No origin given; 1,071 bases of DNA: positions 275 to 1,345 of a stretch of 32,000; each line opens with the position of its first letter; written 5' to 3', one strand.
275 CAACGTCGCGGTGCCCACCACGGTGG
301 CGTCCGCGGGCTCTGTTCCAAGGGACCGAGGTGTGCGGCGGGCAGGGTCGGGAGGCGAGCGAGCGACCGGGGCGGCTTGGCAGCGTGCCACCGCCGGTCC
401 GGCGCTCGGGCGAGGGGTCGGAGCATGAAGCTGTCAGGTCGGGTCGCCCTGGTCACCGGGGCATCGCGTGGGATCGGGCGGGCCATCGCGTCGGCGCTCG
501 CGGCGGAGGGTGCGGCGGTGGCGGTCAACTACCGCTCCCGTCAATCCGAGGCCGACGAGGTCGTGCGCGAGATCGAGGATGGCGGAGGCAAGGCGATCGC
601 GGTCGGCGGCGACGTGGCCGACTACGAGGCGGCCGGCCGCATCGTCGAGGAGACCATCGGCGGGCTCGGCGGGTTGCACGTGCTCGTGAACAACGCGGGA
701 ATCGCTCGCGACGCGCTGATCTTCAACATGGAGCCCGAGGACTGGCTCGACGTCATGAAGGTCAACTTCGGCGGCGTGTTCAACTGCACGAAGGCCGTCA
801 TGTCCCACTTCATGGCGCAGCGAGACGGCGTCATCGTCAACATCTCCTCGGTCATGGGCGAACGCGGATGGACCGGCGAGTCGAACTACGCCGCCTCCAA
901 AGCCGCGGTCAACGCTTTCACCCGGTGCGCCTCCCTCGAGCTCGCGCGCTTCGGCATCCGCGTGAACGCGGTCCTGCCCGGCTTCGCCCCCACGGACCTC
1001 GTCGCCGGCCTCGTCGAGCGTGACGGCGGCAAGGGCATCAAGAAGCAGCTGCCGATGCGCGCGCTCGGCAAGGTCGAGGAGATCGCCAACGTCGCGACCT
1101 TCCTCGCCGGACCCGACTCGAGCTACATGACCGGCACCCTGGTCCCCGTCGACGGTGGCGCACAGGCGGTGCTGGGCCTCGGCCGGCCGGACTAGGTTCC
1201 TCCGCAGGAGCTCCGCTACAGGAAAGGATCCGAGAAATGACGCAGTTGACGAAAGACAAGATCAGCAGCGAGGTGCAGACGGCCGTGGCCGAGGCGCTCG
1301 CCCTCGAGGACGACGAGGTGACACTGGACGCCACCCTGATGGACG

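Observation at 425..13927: ER-less type II FAS-like / highly reducing type II PKS operon with an unusual tailoring set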

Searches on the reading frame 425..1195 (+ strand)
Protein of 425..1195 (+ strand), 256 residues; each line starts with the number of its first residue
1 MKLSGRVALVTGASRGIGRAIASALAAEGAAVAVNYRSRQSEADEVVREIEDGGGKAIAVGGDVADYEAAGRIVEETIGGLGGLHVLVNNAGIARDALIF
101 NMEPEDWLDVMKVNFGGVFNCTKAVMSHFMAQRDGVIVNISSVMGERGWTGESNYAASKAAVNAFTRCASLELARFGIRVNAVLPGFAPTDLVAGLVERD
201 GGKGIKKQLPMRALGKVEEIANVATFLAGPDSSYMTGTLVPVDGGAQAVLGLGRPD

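Call 7: search_protein_families(library=pfam, proteins=[window:425-1195:+], max_evalue=0.01)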
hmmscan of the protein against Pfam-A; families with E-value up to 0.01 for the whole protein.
window:425-1195:+ (256 aa): 4 families
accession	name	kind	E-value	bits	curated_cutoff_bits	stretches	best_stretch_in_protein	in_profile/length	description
PF13561.12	adh_short_C2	-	2.2e-62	211.1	27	1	12-246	1-235/236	Enoyl-(Acyl carrier protein) reductase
PF00106.31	adh_short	-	8.3e-60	202.1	26.6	1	6-197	1-191/195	short chain dehydrogenase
PF08659.16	KR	-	1.3e-18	68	22.6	1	8-167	3-161/180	KR domain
PF01370.27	Epimerase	-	0.0042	17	20.9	1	8-76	1-62/240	NAD dependent epimerase/dehydratase family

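Call 40: search_protein_families(library=ncbifam, proteins=[window:425-1195:+], max_evalue=0.00001)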
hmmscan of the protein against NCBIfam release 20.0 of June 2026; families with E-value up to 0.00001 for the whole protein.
window:425-1195:+ (256 aa): 231 families (the best 25 are shown)
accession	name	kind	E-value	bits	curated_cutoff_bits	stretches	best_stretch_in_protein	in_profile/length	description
TIGR01830.1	3oxo_ACP_reduc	equivalog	5.2e-76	255.5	297.75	1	8-245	1-237/239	3-oxoacyl-[acyl-carrier-protein] reductase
NF004198.0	PRK05653.1-3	equivalog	6.7e-70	235.4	296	1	2-247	4-247/248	3-oxoacyl-ACP reductase FabG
NF009466.0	PRK12826.1-2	subfamily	1.1e-68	231.4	222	1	6-248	4-246/248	3-oxoacyl-ACP reductase FabG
NF004197.0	PRK05653.1-1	equivalog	6.3e-68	229.1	332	1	2-246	4-246/249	3-oxoacyl-ACP reductase FabG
TIGR01829.1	AcAcCoA_reduct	subfamily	1.9e-63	214.3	302.1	1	6-246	1-240/242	acetoacetyl-CoA reductase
NF005559.1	PRK07231.1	subfamily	4.2e-63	213.2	215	1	3-246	2-247/249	glucose 1-dehydrogenase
NF053542.1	FlxB_rubin_SDR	equivalog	1.1e-62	211.9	340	1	7-245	2-238/239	flexirubin biosynthesis SDR family reductase FlxB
NF009546.0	PRK12935.1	equivalog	1.7e-62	211.2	418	1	2-245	3-244/247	acetoacetyl-CoA reductase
NF004200.0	PRK05653.1-5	equivalog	1.3e-61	208.2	273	1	7-245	4-240/242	3-oxoacyl-ACP reductase FabG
NF004199.0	PRK05653.1-4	equivalog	8e-61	205.7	301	1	1-245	1-244/247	3-oxoacyl-ACP reductase FabG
NF004791.0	PRK06138.1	equivalog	5.3e-60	202.8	312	1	1-248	1-251/252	SDR family oxidoreductase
NF009464.0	PRK12824.1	subfamily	1.5e-59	201.7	269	1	6-246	3-242/245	3-oxoacyl-ACP reductase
NF052558.1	MBtsdlDhBudC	equivalog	2.7e-59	200.7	270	1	4-250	2-245/250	meso-2,3-butanediol dehydrogenase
NF009468.0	PRK12826.1-4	equivalog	1.5e-58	198.5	318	1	2-246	4-247/256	SDR family oxidoreductase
NF006493.1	PRK08936.1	subfamily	1.1e-57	195.3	420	1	2-246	4-250/261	glucose-1-dehydrogenase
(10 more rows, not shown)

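Call 68: find_encoding_contigs(protein=window:425-1195:+, flank=10000, max_places=3)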
Protein window:425-1195:+ (256 aa): 3 contigs read that carry it; 3 places shown.
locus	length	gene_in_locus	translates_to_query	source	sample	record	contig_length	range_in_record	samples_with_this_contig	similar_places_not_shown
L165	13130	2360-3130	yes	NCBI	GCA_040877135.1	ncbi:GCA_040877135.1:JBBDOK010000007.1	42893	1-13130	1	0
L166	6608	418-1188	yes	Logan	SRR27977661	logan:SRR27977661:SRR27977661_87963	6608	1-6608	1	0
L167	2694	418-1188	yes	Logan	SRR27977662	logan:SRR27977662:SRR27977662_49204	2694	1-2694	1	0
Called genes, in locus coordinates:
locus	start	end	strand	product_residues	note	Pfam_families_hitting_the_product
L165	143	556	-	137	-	PF12900:Pyridox_ox_2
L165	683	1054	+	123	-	-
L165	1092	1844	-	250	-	PF12146:Hydrolase_4, PF00561:Abhydrolase_1, PF12697:Abhydrolase_6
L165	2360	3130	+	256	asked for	PF00106:adh_short, PF08659:KR, PF13561:adh_short_C2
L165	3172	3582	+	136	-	PF00550:PP-binding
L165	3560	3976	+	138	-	PF01648:ACPS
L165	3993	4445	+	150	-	PF07977:FabA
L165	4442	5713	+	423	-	PF00109:ketoacyl-synt, PF02801:Ketoacyl-synt_C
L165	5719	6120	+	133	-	PF07977:FabA, PF22818:ApeI-like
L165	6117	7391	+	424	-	PF00109:ketoacyl-synt, PF02801:Ketoacyl-synt_C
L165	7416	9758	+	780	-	PF00109:ketoacyl-synt, PF00108:Thiolase_N (faint), PF02801:Ketoacyl-synt_C, PF00109:ketoacyl-synt, PF02801:Ketoacyl-synt_C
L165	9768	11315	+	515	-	PF00070:Pyr_redox (faint), PF00890:FAD_binding_2, PF01266:DAO, PF01494:FAD_binding_3 (weak), PF01946:Thi4 (weak), PF12831:FAD_oxidored (weak), PF13450:NAD_binding_8, PF01593:Amino_oxidase, +3 more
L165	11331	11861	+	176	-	PF07366:SnoaL, PF12680:SnoaL_2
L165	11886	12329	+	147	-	PF04075:F420H2_quin_red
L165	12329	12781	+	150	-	PF08592:Anthrone_oxy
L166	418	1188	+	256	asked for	PF00106:adh_short, PF08659:KR, PF13561:adh_short_C2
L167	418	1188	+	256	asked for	PF00106:adh_short, PF08659:KR, PF13561:adh_short_C2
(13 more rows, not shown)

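Call 92: search_protein_families(library=pfam, proteins=[L098:15108-16550:+, L100:15654-16967:+, L105:5830-7551:+, L119:2908-4662:+, L093:4339-5340:+, L089:12393-13100:-, L102:5836-7314:+], max_evalue=0.001)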
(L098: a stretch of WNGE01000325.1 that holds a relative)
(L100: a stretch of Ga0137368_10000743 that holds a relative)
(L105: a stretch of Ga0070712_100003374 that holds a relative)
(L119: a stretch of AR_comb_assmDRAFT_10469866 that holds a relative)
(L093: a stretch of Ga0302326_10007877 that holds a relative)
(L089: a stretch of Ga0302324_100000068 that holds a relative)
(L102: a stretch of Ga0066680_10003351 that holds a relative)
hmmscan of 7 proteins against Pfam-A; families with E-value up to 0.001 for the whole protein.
L098:15108-16550:+ (480 aa): 1 family
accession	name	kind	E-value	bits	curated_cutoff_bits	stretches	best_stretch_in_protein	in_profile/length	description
PF03055.21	RPE65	-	2.9e-121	406.3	27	1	11-465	1-469/469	Retinal pigment epithelial membrane protein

L100:15654-16967:+ (438 aa): 1 family
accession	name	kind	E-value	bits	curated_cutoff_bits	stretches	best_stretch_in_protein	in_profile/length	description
PF00067.27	p450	-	1.8e-85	287.9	22.8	1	17-434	2-440/462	Cytochrome P450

L105:5830-7551:+ (573 aa): 5 families
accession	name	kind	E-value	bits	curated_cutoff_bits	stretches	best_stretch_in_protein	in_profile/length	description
PF01494.25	FAD_binding_3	-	2.4e-13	50.5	22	1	14-220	2-199/349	FAD binding domain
PF04820.20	Trp_halogenase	-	6e-11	42.3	21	1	115-379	149-377/458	Tryptophan halogenase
PF01266.30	DAO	-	1.1e-08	35.4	27.9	0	15-54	1-38/353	FAD dependent oxidoreductase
PF07992.20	Pyr_redox_2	-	4.1e-05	23.6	26.1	1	14-182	1-109/291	Pyridine nucleotide-disulphide oxidoreductase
PF05834.18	Lycopene_cycl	-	0.00077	19.1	23.4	0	15-45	1-31/380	Lycopene cyclase protein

L119:2908-4662:+ (584 aa): 2 families
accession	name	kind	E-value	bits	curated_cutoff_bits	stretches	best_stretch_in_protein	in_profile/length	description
PF02129.25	Peptidase_S15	-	2.8e-63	214.5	23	1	48-303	1-261/262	X-Pro dipeptidyl-peptidase (S15 family)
PF08530.16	PepX_C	-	1e-44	153.5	22.5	1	342-577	1-216/217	X-Pro dipeptidyl-peptidase C-terminal non-catalytic domain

L093:4339-5340:+ (333 aa): 0 families

L089:12393-13100:- (235 aa): 2 families
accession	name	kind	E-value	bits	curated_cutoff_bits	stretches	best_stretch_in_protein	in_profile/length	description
PF00578.27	AhpC-TSA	-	1.6e-20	73.7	26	1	63-210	1-123/124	AhpC/TSA family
PF08534.16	Redoxin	-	9.9e-15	55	26.6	1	63-225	2-146/148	Redoxin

L102:5836-7314:+ (493 aa): 4 families
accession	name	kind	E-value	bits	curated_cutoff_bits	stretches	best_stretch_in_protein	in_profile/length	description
PF07690.21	MFS_1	-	4.5e-60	203.8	33.4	1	79-472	2-346/347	Major Facilitator Superfamily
PF00083.30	Sugar_tr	-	1.9e-07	30.8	22.3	0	106-251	44-194/452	Sugar (and other) transporter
PF12832.13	MFS_1_like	-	3.5e-06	26.8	25.2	1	328-483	208-365/373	MFS_1 like family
PF05977.19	MFS_3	-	0.00056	18.9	27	0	91-234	28-176/524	Transmembrane secretion effector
